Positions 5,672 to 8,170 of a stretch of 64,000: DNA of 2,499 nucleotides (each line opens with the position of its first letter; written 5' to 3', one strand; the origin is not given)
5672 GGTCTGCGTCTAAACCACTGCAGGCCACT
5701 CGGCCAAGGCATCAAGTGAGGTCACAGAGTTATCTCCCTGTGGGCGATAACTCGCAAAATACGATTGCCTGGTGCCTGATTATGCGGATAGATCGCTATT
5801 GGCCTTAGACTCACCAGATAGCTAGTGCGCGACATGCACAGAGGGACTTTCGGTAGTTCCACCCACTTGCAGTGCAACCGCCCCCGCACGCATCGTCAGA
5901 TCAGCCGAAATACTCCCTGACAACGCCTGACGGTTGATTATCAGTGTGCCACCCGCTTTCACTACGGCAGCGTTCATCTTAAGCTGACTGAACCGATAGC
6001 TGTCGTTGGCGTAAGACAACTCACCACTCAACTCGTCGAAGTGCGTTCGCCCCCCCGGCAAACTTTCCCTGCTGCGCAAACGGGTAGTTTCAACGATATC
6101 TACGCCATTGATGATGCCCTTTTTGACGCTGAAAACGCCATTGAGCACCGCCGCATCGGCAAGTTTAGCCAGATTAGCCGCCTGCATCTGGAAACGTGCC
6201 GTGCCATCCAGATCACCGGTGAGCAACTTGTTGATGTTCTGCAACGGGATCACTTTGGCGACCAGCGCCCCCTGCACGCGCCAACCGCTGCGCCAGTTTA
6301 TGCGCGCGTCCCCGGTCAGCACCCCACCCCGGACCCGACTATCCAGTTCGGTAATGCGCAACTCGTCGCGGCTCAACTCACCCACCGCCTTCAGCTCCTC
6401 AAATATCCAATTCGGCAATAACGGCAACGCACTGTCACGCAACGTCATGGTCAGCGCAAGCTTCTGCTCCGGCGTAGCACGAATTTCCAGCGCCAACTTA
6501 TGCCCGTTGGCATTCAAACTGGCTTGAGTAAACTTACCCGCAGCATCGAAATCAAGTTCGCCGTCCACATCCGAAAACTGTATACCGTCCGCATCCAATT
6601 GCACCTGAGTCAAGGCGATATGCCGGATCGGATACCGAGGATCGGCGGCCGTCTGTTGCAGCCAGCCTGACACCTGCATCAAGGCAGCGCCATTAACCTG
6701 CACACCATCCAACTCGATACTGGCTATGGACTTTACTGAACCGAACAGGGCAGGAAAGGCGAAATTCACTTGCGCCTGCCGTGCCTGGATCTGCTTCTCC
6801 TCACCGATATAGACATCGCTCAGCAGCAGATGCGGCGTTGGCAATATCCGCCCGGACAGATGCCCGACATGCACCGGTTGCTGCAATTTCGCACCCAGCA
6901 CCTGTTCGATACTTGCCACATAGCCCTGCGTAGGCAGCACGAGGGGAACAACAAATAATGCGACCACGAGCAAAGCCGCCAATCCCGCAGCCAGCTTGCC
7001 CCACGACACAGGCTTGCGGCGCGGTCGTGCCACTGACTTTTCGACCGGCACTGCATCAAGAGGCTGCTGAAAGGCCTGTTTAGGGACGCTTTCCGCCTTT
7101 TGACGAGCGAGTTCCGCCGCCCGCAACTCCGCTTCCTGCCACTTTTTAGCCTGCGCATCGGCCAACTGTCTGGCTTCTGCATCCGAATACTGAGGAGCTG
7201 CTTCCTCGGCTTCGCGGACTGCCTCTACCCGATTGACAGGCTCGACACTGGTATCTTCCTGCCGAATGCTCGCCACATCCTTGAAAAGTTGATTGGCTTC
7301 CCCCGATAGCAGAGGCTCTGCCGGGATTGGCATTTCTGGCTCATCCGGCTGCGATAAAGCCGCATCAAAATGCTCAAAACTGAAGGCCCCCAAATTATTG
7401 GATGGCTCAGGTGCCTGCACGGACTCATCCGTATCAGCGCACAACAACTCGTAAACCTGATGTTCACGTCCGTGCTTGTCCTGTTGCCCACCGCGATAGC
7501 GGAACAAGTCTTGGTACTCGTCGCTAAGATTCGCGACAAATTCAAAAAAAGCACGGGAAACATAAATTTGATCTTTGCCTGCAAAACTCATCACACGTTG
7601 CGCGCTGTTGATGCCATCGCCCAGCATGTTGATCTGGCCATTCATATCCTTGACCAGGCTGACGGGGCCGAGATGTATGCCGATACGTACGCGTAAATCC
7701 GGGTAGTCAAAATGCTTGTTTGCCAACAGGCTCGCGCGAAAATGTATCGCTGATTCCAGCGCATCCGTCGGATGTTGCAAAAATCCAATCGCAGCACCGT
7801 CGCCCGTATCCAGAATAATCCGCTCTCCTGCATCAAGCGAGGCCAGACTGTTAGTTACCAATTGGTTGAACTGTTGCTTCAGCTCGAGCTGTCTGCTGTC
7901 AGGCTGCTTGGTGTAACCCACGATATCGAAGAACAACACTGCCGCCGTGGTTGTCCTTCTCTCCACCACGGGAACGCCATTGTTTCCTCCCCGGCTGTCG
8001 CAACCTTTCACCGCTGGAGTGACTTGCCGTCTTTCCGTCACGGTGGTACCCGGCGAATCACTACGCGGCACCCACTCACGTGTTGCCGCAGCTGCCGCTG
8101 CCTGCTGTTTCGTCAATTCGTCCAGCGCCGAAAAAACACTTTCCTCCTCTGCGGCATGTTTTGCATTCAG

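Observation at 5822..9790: Class III nucleotide cyclase fused through one TM helix to a complete AsmA-like envelope protein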

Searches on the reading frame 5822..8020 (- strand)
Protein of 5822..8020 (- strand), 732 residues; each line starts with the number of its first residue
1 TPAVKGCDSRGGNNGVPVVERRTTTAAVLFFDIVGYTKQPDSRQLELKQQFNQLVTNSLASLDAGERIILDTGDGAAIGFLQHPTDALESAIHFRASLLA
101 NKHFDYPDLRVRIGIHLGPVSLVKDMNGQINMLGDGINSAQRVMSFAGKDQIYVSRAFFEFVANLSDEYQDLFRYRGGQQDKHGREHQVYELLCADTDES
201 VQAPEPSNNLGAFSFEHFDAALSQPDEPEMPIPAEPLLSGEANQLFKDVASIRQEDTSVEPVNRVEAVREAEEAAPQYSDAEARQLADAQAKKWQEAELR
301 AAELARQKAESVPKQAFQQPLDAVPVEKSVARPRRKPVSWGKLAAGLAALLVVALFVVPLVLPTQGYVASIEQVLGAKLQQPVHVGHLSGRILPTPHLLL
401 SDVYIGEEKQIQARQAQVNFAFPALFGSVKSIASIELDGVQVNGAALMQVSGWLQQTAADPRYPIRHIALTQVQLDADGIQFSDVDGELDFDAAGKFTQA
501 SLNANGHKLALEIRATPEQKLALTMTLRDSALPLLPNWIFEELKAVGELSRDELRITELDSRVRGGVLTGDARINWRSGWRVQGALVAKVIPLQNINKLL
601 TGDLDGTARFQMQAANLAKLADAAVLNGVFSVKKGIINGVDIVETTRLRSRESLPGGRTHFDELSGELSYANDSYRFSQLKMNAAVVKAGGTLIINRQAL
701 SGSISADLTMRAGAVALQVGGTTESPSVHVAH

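Call 6: find_homologous_proteins(query=window:5822-8020:-)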
Query window:5822-8020:- (732 aa): 315 proteins with E <= 0.001 among 8000 candidates; the best 120 are listed.
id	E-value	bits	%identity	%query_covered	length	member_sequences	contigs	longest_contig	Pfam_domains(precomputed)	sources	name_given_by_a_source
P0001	0.0e+0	1244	78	100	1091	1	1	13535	-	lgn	-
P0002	0.0e+0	1236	77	100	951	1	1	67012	PF13116.12,PF05170.21,PF00211.26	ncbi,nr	ncbi:MAG: AsmA-like C-terminal region-containing protein, partial [Gallionella sp.]|nr:AsmA-like C-t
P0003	0.0e+0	1236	77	100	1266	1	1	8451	-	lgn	-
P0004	0.0e+0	1234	78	100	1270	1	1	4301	-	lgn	-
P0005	0.0e+0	1211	77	100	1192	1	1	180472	-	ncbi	-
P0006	0.0e+0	1153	72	98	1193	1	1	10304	PF05170.21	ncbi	-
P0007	0.0e+0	1075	70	99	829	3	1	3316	PF13116.12,PF05170.21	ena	-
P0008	0.0e+0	1071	69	100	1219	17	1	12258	-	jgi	jgi:hypothetical protein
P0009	0.0e+0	1071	68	100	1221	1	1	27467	-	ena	-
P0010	0.0e+0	1070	68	99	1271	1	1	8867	-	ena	-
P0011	0.0e+0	1068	68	99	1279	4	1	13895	-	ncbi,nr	ncbi:MAG: AsmA-like C-terminal region-containing protein [Gallionella sp.]|nr:AsmA-like C-terminal r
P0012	0.0e+0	1064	67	99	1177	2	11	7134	PF00211.26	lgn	-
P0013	0.0e+0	1063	68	100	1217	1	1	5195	PF13116.12,PF05170.21,PF00211.26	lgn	-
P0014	0.0e+0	1062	68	100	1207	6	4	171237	-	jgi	jgi:hypothetical protein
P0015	0.0e+0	1058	68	100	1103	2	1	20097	PF00211.26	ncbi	ncbi:MAG: adenylate/guanylate cyclase domain-containing protein, partial [Nitrosomonadales bacterium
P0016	0.0e+0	1058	68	100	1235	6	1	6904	PF00211.26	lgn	-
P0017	0.0e+0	1052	67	100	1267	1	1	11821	PF13116.12,PF00211.26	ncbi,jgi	ncbi:MAG: AsmA-like C-terminal region-containing protein [Gallionella sp.]|jgi:hypothetical protein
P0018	0.0e+0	1033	68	97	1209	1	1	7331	PF00211.26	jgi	jgi:hypothetical protein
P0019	0.0e+0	1026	67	100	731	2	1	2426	PF13116.12,PF05170.21,PF00211.26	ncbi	-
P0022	7.2e-289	978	62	100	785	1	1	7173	PF05170.21,PF00211.26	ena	-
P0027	8.6e-257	872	58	97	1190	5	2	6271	PF00211.26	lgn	-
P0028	2.9e-254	864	57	97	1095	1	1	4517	PF05170.21,PF00211.26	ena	-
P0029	3.4e-254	864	57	97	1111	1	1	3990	PF05170.21,PF00211.26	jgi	-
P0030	5.3e-254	863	57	97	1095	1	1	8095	PF05170.21,PF00211.26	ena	-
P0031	5.7e-254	863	57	97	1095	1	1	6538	PF05170.21,PF00211.26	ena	-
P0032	5.9e-254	863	57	97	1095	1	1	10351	PF05170.21,PF00211.26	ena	-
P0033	7.1e-254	862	57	97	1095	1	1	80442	PF05170.21,PF00211.26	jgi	-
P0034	7.1e-254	862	57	97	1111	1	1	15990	PF05170.21,PF00211.26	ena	-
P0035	7.3e-254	862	57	97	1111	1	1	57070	PF05170.21,PF00211.26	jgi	-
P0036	7.5e-254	862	57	97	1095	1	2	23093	PF05170.21,PF00211.26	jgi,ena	-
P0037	2.1e-253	861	57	97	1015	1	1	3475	PF13116.12,PF05170.21,PF00211.26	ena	-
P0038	6.4e-253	859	57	97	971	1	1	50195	PF13116.12,PF05170.21,PF00211.26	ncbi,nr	ncbi:MAG: AsmA-like C-terminal region-containing protein, partial [Gallionella sp.]|nr:AsmA-like C-t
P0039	6.9e-253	859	57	97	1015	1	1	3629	PF13116.12,PF05170.21,PF00211.26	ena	-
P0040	9.7e-253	859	57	97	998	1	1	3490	PF13116.12,PF05170.21,PF00211.26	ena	-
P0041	2.4e-252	857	57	97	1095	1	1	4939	PF05170.21,PF00211.26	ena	-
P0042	4.0e-252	857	57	97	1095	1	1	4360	PF05170.21,PF00211.26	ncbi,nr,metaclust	ncbi:MAG: hypothetical protein A2Y51_01610 [Gallionellales bacterium RIFCSPLOWO2_02_60_31]|nr:MAG: h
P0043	6.6e-252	856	57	97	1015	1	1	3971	PF13116.12,PF05170.21,PF00211.26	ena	-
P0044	7.5e-252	856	57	97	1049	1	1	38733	PF00211.26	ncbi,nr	ncbi:MAG TPA: AsmA-like C-terminal region-containing protein [Gallionella sp.]|nr:AsmA-like C-termin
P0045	2.2e-248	844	57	97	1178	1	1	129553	PF00211.26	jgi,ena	jgi:hypothetical protein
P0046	5.4e-248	843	53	97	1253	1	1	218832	PF00211.26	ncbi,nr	ncbi:MAG: AsmA-like C-terminal region-containing protein [Gallionella sp.]|nr:AsmA-like C-terminal r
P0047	7.4e-247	839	55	98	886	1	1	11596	PF13116.12,PF05170.21,PF00211.26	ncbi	-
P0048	4.7e-246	837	57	97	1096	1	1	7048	PF13116.12,PF05170.21,PF00211.26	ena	-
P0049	6.2e-246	836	56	97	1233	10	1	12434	PF05170.21,PF00211.26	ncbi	-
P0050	1.7e-245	835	57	97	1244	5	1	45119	PF00211.26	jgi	-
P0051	2.6e-245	834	56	97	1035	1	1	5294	PF05170.21,PF00211.26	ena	-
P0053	5.3e-245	833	55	97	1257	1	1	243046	PF05170.21,PF00211.26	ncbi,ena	-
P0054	2.5e-244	831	55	97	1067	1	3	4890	PF00211.26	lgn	-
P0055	2.7e-244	831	56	97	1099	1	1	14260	PF05170.21,PF00211.26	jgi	-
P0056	5.2e-244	830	55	97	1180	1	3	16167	PF00211.26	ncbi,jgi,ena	jgi:hypothetical protein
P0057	6.5e-244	830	56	97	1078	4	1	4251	PF05170.21,PF00211.26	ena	-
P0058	8.0e-244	829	56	97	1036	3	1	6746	PF13116.12,PF05170.21,PF00211.26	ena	-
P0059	1.6e-243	828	56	97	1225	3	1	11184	PF05170.21,PF00211.26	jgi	-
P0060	2.0e-243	828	56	97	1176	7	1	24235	PF05170.21,PF00211.26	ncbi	ncbi:MAG: adenylate/guanylate cyclase domain-containing protein [Gallionellaceae bacterium]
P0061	2.9e-243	827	55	98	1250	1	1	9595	PF00211.26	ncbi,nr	ncbi:MAG: hypothetical protein HYZ46_00820 [Nitrosomonadales bacterium]|nr:hypothetical protein [Nit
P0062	3.8e-243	827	55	97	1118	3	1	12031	PF00211.26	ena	-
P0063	4.0e-243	827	56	97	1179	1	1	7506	PF05170.21,PF00211.26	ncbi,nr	ncbi:MAG: AsmA-like C-terminal region-containing protein [Gallionella sp.]|nr:AsmA-like C-terminal r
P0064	4.4e-243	827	55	97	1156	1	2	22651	PF13116.12,PF05170.21,PF00211.26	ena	-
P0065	5.7e-243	826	56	97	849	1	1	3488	PF13116.12,PF05170.21,PF00211.26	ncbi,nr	ncbi:MAG: adenylate/guanylate cyclase domain-containing protein, partial [Gallionella sp.]|nr:adenyl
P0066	6.5e-243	826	56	96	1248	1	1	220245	PF13116.12,PF00211.26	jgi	jgi:hypothetical protein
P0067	6.0e-242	823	55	97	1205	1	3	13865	PF00211.26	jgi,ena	-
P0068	2.1e-240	818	56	97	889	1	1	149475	PF13116.12,PF00211.26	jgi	-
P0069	2.2e-240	818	56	97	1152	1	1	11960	PF05170.21,PF00211.26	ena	-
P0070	3.1e-240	817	56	97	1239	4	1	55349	PF00211.26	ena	-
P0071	5.3e-240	817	54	97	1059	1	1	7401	PF00211.26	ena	-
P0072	1.1e-239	816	54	97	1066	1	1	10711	PF05170.21,PF00211.26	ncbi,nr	ncbi:MAG: hypothetical protein EPN14_00120 [Gallionella sp.]|nr:MAG: hypothetical protein EPN14_0012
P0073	1.5e-239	815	56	97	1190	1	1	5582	PF05170.21,PF00211.26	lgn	-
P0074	2.7e-239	814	53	97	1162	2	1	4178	PF00211.26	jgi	jgi:hypothetical protein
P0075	1.5e-238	812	53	100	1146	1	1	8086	PF00211.26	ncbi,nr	ncbi:MAG: AsmA-like C-terminal region-containing protein [Gallionella sp.]|nr:AsmA-like C-terminal r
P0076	1.1e-237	809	54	98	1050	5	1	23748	PF13116.12,PF05170.21,PF00211.26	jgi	-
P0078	2.5e-237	808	52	97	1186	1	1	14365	PF00211.26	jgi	-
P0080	6.9e-236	803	53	97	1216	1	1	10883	PF00211.26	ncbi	ncbi:MAG: AsmA-like C-terminal region-containing protein [Gallionella sp.]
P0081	1.8e-235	802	54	98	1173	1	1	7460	PF27051.1,PF05170.21,PF00211.26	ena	-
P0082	1.3e-234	799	54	97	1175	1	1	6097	PF05170.21,PF00211.26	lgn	-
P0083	4.6e-234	797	53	96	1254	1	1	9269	PF13116.12,PF00211.26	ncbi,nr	ncbi:MAG TPA: AsmA-like C-terminal region-containing protein [Gallionella sp.]|nr:AsmA-like C-termin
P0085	6.8e-234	796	53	97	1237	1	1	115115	PF00211.26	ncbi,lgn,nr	ncbi:MAG: adenylate/guanylate cyclase domain-containing protein [Gallionella sp.]|nr:adenylate/guany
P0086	1.2e-233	796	53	97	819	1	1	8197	PF05170.21,PF00211.26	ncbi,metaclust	ncbi:MAG: hypothetical protein A2V79_09520, partial [Betaproteobacteria bacterium RBG_16_56_24]|meta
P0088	6.7e-232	790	53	96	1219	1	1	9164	PF13116.12,PF05170.21,PF00211.26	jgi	jgi:hypothetical protein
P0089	2.2e-231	788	52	97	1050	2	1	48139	PF13116.12,PF05170.21,PF00211.26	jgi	-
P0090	2.3e-231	788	53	97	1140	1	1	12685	PF13116.12,PF05170.21,PF00211.26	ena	-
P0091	9.8e-231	786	54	98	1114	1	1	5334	PF05170.21,PF00211.26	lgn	-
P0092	1.1e-230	786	54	96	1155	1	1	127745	PF13116.12,PF05170.21,PF00211.26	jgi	jgi:hypothetical protein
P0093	1.5e-230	785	59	50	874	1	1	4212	PF13116.12,PF00211.26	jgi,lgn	-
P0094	7.0e-230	783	54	96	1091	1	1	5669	PF13116.12,PF05170.21,PF00211.26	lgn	-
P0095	1.7e-229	782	53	96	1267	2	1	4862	PF00211.26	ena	-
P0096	2.6e-229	781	52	100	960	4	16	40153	PF13116.12,PF05359.17,PF05170.21,PF00211.26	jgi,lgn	-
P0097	3.4e-229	781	52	97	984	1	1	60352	PF00211.26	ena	-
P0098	6.9e-229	780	53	97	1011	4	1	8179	PF05170.21,PF00211.26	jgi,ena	-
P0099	5.9e-228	777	53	96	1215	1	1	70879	PF13116.12,PF05170.21,PF00211.26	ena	-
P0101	4.9e-226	770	52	98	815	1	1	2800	PF13116.12,PF05170.21,PF00211.26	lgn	-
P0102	2.0e-225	768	53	97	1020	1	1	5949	PF13116.12,PF05170.21,PF00211.26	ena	-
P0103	1.9e-222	759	50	97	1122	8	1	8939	PF00211.26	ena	-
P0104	2.4e-222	758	52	97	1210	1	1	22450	PF00211.26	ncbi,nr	ncbi:MAG: AsmA-like C-terminal region-containing protein [Gallionella sp.]|nr:AsmA-like C-terminal r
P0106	3.2e-220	751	49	97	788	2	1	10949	PF13116.12,PF05170.21,PF00211.26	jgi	-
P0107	1.4e-219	749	50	97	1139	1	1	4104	PF05359.17,PF00211.26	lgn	-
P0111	7.3e-218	743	49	97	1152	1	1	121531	PF00211.26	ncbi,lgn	-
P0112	6.1e-217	740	50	96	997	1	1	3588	PF05170.21,PF00211.26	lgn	-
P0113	8.5e-217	740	51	97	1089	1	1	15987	PF00211.26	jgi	jgi:hypothetical protein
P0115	2.1e-215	735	50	97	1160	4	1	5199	PF05170.21,PF00211.26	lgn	-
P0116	4.7e-215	734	49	97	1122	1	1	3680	PF05170.21,PF00211.26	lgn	-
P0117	7.7e-215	733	49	97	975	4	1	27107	PF13116.12,PF05170.21,PF00211.26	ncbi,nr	ncbi:MAG: AsmA family protein, partial [Gallionellaceae bacterium]|nr:AsmA family protein [Gallionel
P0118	1.8e-213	729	49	97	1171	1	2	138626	PF05170.21,PF00211.26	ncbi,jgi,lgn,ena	jgi:class 3 adenylate cyclase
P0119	2.0e-213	729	50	99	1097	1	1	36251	PF05170.21,PF00211.26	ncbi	ncbi:MAG: adenylate/guanylate cyclase domain-containing protein [Gallionella sp.]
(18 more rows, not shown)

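Call 7: search_solved_structures(query=window:5822-8020:-, max_evalue=1, show_alignments=2)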
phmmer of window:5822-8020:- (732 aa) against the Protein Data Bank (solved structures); distinct sequences matched with E-value up to 1: 16.
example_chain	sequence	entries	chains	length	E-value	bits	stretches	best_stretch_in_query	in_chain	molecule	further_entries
3et6_A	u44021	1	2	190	0.00017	23.4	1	25-159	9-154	Soluble guanylyl cyclase beta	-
6aoa_A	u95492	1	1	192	0.00043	22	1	90-164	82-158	Bacterio-rhodopsin/guanylyl cyclase 1 fusion protein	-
1ybt_A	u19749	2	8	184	0.00065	21.5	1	25-168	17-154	hydrolase, alpha/beta hydrolase fold family | lipJ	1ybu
6ao9_A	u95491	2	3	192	0.0015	20.3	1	90-164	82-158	Bacterio-rhodopsin/guanylyl cyclase 1 fusion protein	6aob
5oyh_A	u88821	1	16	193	0.0026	19.5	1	100-174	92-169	Nucleotide cyclase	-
4wp8_A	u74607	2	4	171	0.0035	19.1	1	45-158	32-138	Ma1120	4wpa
4wp9_A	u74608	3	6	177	0.0037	19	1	45-159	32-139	Ma1120 | Cyclase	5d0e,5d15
5d0g_A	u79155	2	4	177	0.0048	18.6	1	45-159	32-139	Cyclase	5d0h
4wp3_A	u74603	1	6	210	0.0056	18.4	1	45-158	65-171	Ma1120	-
6sir_A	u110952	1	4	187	0.0073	18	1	87-164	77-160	Nucleotide cyclase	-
4kaw_X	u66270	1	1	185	0.22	13.1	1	238-312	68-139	Ribosome-recycling factor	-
4kc6_A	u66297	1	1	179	0.22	13.1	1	238-312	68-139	Ribosome-recycling factor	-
4kb4_A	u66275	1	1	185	0.22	13.1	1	238-312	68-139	Ribosome-recycling factor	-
1wqf_A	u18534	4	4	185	0.24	13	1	238-312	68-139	Ribosome recycling factor | Ribosome-recycling factor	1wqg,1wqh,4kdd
4kb2_A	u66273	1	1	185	0.29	12.7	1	238-312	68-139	Ribosome-recycling factor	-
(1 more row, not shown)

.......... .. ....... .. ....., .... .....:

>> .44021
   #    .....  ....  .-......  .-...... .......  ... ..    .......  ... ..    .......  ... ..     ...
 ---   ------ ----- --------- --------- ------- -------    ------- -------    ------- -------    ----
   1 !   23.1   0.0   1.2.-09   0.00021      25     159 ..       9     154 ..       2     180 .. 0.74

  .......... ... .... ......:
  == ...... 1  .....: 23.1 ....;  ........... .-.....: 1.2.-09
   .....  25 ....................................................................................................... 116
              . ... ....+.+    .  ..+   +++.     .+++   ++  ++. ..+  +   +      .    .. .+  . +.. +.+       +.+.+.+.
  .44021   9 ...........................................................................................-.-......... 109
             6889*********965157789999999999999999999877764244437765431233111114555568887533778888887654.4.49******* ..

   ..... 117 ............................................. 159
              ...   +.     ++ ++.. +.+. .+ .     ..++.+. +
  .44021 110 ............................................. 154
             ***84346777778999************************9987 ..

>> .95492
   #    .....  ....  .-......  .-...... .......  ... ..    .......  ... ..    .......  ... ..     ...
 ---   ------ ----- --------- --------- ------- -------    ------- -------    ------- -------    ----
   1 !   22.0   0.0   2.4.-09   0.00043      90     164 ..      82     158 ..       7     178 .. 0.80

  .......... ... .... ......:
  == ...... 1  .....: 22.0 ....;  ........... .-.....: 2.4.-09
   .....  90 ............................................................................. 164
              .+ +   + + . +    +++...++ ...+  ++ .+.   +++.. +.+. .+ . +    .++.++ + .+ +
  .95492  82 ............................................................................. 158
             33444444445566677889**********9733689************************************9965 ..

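Call 9: find_related_loci(query=window:5822-8020:-, collection=genome_contigs, flank=8000)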
Query window:5822-8020:- (732 aa) in genome_contigs; peptide patterns used: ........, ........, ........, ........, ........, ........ (x = any residue, [..] = any of these).
71 stretches matched a pattern; 12 encode a relative of the query (tblastn E <= 1e-3); 12 distinct loci.
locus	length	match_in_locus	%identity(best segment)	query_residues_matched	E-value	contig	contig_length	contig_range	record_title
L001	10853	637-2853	77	3-732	0e+0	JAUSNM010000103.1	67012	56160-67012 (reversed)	MAG: Gallionella sp. isolate E19_metabat.bin.65_sub E19_k141_83423, whole genome shotgun sequence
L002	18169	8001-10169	77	3-732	0e+0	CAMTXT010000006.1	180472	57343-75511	MAG: uncultured Nitrosomonadales bacterium isolate G02_MAG_00005 genome assembly, contig: G02_MAG_00005_000000000015, wh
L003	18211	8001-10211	69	3-732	0e+0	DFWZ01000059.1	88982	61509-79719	MAG TPA_asm: Gallionella sp. UBA4121 UBA4121_contig_356, whole genome shotgun sequence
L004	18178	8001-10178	69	2-732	0e+0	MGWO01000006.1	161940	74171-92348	MAG: Gallionellales bacterium GWA2_54_124 GWA2_Gallionellales_54_124_14, whole genome shotgun sequence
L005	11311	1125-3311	68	2-732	0e+0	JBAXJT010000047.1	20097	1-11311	MAG: Nitrosomonadales bacterium isolate ELA382 MAG382_47, whole genome shotgun sequence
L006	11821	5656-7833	67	4-732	0e+0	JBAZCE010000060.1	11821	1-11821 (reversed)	MAG: Gallionella sp. isolate SO_2017_GW1_13 NODE_20228_length_11821_cov_0.736104_OW334_2017, whole genome shotgun sequen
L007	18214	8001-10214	61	3-732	0e+0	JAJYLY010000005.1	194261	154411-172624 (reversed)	MAG: Proteobacteria bacterium isolate DBS2-1.bin99 NODE_88_length_194261_cov_4.116229, whole genome shotgun sequence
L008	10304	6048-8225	72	12-732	0e+0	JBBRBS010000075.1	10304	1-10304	MAG: Burkholderiales bacterium isolate Co_metawrap_2356 Cmw_2356_k141_14500449_length_10304_cov_9.0000, whole genome sho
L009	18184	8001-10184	59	3-732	0e+0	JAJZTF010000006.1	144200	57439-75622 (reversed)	MAG: Proteobacteria bacterium isolate SKS3.bin67 NODE_134_length_144200_cov_6.687408, whole genome shotgun sequence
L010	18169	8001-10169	65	3-732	0e+0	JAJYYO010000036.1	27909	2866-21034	MAG: Proteobacteria bacterium isolate FK4.bin2 NODE_1664_length_27909_cov_10.248866, whole genome shotgun sequence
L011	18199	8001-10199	59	2-732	0e+0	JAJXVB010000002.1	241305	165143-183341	MAG: Proteobacteria bacterium isolate BP5.bin129 NODE_22_length_241305_cov_3.933858, whole genome shotgun sequence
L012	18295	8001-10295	55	17-729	0e+0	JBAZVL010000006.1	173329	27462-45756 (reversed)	MAG: Gallionella sp. isolate SO_2017_GW1_251 NODE_651_length_173329_cov_10.667059_OW334_2017, whole genome shotgun seque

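Call 13: search_protein_families(library=pfam, proteins=[P0081], max_evalue=10)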
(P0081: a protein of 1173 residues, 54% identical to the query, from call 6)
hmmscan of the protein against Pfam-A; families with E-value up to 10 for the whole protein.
P0081 (1173 aa): 2 families
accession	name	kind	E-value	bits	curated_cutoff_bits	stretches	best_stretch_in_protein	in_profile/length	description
PF00211.25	Guanylate_cyc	-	4.8e-08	33.3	21.9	1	435-577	5-156/183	Adenylate and Guanylate cyclase catalytic domain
PF05170.20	AsmA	-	1.9e-06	27.4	29.8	2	780-882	5-116/607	AsmA family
